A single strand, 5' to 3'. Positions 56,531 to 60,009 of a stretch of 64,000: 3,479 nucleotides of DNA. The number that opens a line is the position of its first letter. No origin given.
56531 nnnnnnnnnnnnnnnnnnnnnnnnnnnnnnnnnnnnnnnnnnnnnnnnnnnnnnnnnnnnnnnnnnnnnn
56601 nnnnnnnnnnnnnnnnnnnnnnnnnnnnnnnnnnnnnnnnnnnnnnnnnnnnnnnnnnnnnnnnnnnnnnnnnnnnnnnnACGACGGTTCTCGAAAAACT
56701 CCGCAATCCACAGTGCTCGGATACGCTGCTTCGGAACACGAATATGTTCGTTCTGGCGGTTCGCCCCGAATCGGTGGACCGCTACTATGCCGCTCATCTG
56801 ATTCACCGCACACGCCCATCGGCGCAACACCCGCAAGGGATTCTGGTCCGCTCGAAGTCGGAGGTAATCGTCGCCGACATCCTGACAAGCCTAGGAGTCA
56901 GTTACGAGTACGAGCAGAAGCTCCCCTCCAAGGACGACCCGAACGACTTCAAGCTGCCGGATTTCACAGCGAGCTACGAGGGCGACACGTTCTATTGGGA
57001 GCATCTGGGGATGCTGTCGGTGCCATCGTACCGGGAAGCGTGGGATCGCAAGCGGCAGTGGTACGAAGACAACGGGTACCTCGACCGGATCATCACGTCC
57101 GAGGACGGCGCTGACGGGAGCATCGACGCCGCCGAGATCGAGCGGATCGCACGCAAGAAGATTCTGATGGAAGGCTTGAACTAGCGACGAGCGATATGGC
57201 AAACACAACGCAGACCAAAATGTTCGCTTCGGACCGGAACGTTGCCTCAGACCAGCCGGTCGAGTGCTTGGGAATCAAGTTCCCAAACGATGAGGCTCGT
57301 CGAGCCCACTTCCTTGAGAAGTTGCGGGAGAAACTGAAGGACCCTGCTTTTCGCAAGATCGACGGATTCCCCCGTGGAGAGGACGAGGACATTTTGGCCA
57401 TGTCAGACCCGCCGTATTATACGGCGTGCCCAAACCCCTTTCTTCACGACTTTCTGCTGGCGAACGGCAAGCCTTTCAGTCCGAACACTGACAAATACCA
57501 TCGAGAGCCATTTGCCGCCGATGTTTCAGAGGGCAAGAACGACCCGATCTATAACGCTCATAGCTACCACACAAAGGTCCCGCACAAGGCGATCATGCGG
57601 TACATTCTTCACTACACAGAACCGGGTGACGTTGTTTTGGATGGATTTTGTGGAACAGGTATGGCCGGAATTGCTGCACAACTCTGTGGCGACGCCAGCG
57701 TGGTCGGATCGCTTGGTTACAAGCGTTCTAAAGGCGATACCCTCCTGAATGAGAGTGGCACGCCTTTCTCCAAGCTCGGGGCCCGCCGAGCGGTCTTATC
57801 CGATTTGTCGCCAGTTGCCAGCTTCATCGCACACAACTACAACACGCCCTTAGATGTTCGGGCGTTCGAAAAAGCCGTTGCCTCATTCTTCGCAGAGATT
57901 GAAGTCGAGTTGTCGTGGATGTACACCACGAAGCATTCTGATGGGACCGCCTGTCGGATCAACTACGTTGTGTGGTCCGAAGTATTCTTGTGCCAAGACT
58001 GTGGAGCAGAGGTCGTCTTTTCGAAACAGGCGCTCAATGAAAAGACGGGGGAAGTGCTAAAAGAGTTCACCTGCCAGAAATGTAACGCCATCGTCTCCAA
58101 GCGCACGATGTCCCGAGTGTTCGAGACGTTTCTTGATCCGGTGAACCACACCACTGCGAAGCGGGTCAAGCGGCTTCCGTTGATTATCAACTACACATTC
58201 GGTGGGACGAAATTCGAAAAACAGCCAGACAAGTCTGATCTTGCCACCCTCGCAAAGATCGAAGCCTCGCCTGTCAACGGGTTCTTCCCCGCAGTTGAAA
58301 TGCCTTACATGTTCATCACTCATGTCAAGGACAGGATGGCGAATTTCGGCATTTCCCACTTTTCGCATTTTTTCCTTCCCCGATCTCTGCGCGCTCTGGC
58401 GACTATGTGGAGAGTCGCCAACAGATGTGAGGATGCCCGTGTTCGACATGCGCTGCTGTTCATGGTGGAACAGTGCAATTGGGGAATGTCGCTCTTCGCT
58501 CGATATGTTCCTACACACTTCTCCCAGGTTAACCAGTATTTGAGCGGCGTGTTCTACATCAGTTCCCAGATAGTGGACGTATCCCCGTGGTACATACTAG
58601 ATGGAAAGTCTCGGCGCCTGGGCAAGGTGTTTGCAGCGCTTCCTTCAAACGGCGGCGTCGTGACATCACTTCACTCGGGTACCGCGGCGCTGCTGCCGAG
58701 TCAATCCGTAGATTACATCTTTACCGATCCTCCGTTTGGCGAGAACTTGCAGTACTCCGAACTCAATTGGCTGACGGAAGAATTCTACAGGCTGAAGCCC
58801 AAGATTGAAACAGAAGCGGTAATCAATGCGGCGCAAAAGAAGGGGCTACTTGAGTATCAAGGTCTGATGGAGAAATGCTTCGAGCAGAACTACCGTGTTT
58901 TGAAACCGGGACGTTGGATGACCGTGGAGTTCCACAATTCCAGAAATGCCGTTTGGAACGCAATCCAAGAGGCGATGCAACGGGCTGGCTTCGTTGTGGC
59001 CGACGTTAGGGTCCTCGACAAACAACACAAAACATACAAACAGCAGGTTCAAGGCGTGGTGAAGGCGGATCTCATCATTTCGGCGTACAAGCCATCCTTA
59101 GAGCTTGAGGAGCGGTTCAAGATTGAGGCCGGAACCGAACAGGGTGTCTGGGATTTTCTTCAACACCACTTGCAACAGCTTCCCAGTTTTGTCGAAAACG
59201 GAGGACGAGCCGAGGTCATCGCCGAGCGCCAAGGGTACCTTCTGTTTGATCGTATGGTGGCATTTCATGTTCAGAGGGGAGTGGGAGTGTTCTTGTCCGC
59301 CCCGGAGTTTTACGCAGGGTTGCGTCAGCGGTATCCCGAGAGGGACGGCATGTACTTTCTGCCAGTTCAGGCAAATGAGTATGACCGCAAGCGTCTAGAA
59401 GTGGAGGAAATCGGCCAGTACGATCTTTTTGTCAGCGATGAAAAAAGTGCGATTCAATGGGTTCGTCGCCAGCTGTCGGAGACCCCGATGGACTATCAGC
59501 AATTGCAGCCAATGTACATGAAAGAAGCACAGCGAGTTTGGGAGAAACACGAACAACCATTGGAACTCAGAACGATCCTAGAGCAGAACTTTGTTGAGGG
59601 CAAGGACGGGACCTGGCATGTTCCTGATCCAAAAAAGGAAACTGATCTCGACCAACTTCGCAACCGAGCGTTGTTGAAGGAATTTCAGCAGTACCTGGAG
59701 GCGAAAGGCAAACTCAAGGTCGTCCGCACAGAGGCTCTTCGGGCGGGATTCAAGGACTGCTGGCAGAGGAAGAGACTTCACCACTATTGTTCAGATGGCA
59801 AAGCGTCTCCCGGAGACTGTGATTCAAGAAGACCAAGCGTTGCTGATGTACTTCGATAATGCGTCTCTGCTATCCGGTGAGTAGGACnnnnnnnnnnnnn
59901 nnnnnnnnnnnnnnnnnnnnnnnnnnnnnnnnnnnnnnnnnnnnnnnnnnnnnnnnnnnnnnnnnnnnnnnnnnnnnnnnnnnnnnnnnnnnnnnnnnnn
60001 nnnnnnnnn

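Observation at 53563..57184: Large helicase-nuclease gene nested between brxC and pglXI of a type 3 BREX cassette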

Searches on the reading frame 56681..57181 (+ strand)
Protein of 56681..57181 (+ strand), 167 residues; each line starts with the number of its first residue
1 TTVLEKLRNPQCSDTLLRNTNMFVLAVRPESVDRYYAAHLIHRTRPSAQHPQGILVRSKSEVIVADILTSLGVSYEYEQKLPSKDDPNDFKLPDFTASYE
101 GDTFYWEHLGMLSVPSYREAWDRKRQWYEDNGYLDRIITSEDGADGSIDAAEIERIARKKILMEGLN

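Call 51: search_solved_structures(query=A3, max_evalue=10, show_alignments=2)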
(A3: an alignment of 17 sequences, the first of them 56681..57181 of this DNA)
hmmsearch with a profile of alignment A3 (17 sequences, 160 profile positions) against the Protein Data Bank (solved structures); distinct sequences matched with E-value up to 10: 2.
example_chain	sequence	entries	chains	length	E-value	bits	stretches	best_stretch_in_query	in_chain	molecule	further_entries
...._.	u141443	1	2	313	0.85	12.5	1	46-129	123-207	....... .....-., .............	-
5uay_A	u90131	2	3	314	0.85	12.4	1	46-129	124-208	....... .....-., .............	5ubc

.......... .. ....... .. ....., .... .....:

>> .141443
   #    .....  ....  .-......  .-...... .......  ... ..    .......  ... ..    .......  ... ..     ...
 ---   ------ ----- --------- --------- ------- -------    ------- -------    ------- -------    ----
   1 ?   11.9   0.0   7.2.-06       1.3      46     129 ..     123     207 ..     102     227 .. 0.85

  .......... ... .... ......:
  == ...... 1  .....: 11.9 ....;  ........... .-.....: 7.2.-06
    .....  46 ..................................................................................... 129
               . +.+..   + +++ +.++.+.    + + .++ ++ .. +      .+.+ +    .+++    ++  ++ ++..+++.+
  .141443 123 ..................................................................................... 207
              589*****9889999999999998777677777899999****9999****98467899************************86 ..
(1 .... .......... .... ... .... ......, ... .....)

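Call 62: search_protein_families(library=pfam, alignment_id=A3, max_evalue=10)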
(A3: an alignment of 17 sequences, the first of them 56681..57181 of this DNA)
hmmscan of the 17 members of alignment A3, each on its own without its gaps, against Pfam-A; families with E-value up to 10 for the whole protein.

A. member 1, window:56681-57181:+ (167 aa): 1 family
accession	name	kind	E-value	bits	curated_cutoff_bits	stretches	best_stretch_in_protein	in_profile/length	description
PF09019.17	EcoRII-C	-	0.0031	18.1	25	1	61-128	44-107/165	EcoRII C terminal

B. families by the number of members that match (of 17 scanned): 5 families
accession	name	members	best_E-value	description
PF06557.17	DUF1122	5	0.048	Protein of unknown function (DUF1122)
PF09019.17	EcoRII-C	1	0.0031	EcoRII C terminal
PF02298.23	Cu_bind_like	1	0.088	Plastocyanin-like domain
PF04769.18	MATalpha_HMGbox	1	0.18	Mating-type protein MAT alpha 1 HMG-box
PF17194.10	AbiEi_3_N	1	0.27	Transcriptional regulator, AbiEi antitoxin N-terminal domain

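Call 63: predict_structure(alignment_id=A3)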
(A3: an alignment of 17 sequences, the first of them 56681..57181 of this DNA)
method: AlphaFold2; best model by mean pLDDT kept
length: 167 residues; sequences in the alignment: 17
mean_pLDDT: 79.8   pTM: 0.68
mean pLDDT of the five models: 79.8, 79.3, 77.1, 76.2, 74.4
residues with pLDDT >= 90: 80; 70-90: 43; 50-70: 17; < 50: 27
segments of 3 or more residues with pLDDT < 50: 15-28, 32-39
pLDDT, mean of each block of 10 residues (from residue 1): 51 50 47 50 84 86 93 94 92 94 93 88 96 94 81 91 71
secondary structure, 60 per line:
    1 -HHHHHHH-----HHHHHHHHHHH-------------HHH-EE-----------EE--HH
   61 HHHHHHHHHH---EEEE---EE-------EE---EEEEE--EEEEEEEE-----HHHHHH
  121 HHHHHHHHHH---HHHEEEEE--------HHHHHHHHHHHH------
elements in order: H2-8 H14-24 H59-70 E74-77 E95-99 E102-109 H115-130 E137-141 H150-161

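Call 66: fold_search(model_id=the predicted structure, library=pdb)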
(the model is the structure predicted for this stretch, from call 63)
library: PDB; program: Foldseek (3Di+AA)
matches with E <= 10: 468; with E <= 0.001: 0
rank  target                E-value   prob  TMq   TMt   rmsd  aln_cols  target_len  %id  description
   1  8ibw_C                4.2e-03  1.00  0.40  0.09   5.6       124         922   17  Structure of R2 with 3'UTR and DNA in binding state (released 2023-09-20)
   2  6p4w_B                4.4e-03  1.00  0.40  0.20   6.3       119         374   17  XPB helicase in a complex with truncated Bax1 from Sulfurisphaera tokodaii at 2.96 Angstrom resolution (released 2020-06-03)
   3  1f1z_A                5.7e-03  1.00  0.44  0.30   6.3       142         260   12  TNSA, a catalytic component of the TN7 transposition system (released 2000-06-28)
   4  9nl2_A                6.5e-03  1.00  0.40  0.07   4.4       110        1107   16  Structure of R2 retrotransposon protein from Platysternon megacephalum initiating target-primed reverse transcription (released 2025-06-18)
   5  8ibz_C                7.4e-03  0.99  0.35  0.09   6.3       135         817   12  Structure of R2 with 5'ORF and 3'UTR (released 2023-09-20)
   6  8iby_C                7.9e-03  0.99  0.37  0.10   6.3       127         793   13  Structure of R2 with 5'ORF (released 2023-09-20)
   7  8gh6_A                9.0e-03  0.99  0.39  0.09   5.8       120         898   17  Bombyx mori R2 retrotransposon initiating target-primed reverse transcription (released 2023-04-05)
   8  1t0f_B                9.6e-03  0.93  0.35  0.24  11.9       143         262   12  Crystal Structure of the TnsA/TnsC(504-555) complex (released 2004-11-09)
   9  8gy8_A                1.2e-02  0.95  0.35  0.18   8.1       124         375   18  The structure of Bax1 from Pyrococcus furiosus (released 2023-09-27)
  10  1t0f_A                1.2e-02  0.97  0.38  0.25  12.1       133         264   10  Crystal Structure of the TnsA/TnsC(504-555) complex (released 2004-11-09)
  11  9dou_A                1.6e-02  0.98  0.36  0.08   7.2       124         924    7  Taeniopygia guttata R2 retrotransposon (R2Tg) initiating target-primed reverse transcription (released 2025-05-21)
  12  6p4f_B                1.8e-02  0.97  0.38  0.19   5.4       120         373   18  Crystal structure of the XPB-Bax1-forked DNA ternary complex (released 2020-06-17)
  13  6p4o_D                2.2e-02  0.99  0.44  0.18   4.2       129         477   16  Complex of XPB helicase with Bax1 endonuclease from Sulfurisphaera tokodaii at 3.15 Angstroms resolution (released 2020-06-03)
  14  6p4o_B                2.4e-02  0.97  0.40  0.16   4.1       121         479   16  Complex of XPB helicase with Bax1 endonuclease from Sulfurisphaera tokodaii at 3.15 Angstroms resolution (released 2020-06-03)
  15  7lvv_B                2.4e-02  0.97  0.38  0.08   6.6       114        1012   13  cryoEM structure DrdV-DNA complex (released 2021-03-17)
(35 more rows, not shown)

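Call 78: search_protein_families(library=phrogs, max_evalue=1, proteins=[window:56681-57181:+])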
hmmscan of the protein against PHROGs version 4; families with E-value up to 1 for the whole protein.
window:56681-57181:+ (167 aa): 3 families
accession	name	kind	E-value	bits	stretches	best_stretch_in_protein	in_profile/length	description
phrog_9019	-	DNA, RNA and nucleotide metabolism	0.00053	21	1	54-100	57-107/160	Holliday junction resolvase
phrog_22215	-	unknown function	0.011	16.4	1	52-89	213-251/324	-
phrog_29037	-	DNA, RNA and nucleotide metabolism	0.18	12.2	1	54-96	134-174/241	endonuclease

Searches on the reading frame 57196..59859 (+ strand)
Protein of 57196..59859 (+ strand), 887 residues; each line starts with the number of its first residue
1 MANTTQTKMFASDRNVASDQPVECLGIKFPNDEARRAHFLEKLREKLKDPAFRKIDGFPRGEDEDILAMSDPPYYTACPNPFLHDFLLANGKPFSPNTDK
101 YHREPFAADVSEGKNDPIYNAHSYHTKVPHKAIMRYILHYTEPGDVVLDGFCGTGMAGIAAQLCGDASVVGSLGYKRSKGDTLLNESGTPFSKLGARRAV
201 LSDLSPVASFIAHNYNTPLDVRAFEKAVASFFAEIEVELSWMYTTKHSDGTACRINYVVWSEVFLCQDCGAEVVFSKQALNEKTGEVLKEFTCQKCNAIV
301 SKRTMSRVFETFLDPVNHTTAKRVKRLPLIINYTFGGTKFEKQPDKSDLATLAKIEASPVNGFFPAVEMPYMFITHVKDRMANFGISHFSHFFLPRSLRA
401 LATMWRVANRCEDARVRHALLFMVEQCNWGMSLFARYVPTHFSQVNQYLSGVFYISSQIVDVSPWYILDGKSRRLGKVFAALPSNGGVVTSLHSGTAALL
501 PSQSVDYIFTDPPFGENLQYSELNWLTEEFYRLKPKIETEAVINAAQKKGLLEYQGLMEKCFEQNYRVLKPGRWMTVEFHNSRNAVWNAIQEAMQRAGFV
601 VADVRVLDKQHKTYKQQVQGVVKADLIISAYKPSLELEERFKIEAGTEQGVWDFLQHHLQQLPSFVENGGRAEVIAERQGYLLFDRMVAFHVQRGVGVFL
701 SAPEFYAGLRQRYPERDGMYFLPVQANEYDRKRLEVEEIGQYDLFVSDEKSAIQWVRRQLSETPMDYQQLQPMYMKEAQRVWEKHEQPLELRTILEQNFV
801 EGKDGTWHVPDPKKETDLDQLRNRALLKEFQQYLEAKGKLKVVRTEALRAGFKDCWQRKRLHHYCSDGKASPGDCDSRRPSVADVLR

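Call 24: search_protein_families(library=ncbifam, max_evalue=0.01, proteins=[window:57196-59859:+])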
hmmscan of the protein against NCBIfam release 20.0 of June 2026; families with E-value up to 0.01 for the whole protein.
window:57196-59859:+ (887 aa): 6 families
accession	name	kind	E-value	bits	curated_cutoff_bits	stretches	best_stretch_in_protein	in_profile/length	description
NF050803.1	DnaMtaseCcrMCaul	equivalog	6.8e-08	31.8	830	1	123-164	185-226/350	adenine-specific DNA-methyltransferase CcrM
NF010253.0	PRK13699.1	subfamily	3.7e-06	26.8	244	0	120-165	139-185/226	DNA methyltransferase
NF008572.0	PRK11524.1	equivalog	0.00013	21.1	292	0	125-166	196-237/294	adenine-specific DNA-methyltransferase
TIGR01177.1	TIGR01177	hypoth_equivalog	0.00077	18.9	316.55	0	142-169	181-207/330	TIGR01177 family methyltransferase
NF042963.1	DUF1156_antiphage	equivalog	0.0033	15.6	1000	1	380-598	454-672/960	anti-phage-associated DUF1156 domain-containing protein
NF047912.1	ECs_2282_CxxC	subfamily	0.0043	16.9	37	0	264-303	3-40/60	ECs_2282 family putative zinc-binding protein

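Call 70: search_protein_families(library=padloc, max_evalue=0.00001, proteins=[window:57196-59859:+])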
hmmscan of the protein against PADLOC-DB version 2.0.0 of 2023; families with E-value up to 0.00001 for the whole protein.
window:57196-59859:+ (887 aa): 13 families
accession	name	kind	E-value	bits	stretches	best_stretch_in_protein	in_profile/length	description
PDLC02541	PglX|PglXI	-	0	1192.1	2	5-803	2-794/919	PglXI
PDLC03346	MTase_II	-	6e-289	959.2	4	252-801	358-921/1068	Type II methyltransferase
PDLC03312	MTase_II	-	2e-69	232.5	3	331-628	954-1262/1344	Type II methyltransferase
PDLC03319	MTase_II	-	7.2e-18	62.7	1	501-636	288-426/503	Type II methyltransferase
PDLC03325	MTase_II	-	1.1e-12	45.5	1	488-585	273-368/426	Type II methyltransferase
PDLC03371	MTase_II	-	1.3e-11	42.5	1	122-163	189-230/260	Type II methyltransferase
PDLC03216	MTase_II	-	2.6e-09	34.5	0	124-163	194-233/364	Type II methyltransferase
PDLC03367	MTase_II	-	3.1e-09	33.7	0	505-601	346-444/633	Type II methyltransferase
PDLC03353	MTase_II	-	3.7e-09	34.5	0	500-614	23-122/260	Type II methyltransferase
PDLC03738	oMTase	-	2.4e-08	31.1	0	125-165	205-245/376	orphan methyltransferase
PDLC03228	MTase_II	-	6.3e-08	30.7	0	120-165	141-185/227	Type II methyltransferase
PDLC03299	MTase_II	-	1e-06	26.5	0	124-165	196-237/296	Type II methyltransferase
PDLC03321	MTase_II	-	1.8e-06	25.4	0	499-635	27-160/245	Type II methyltransferase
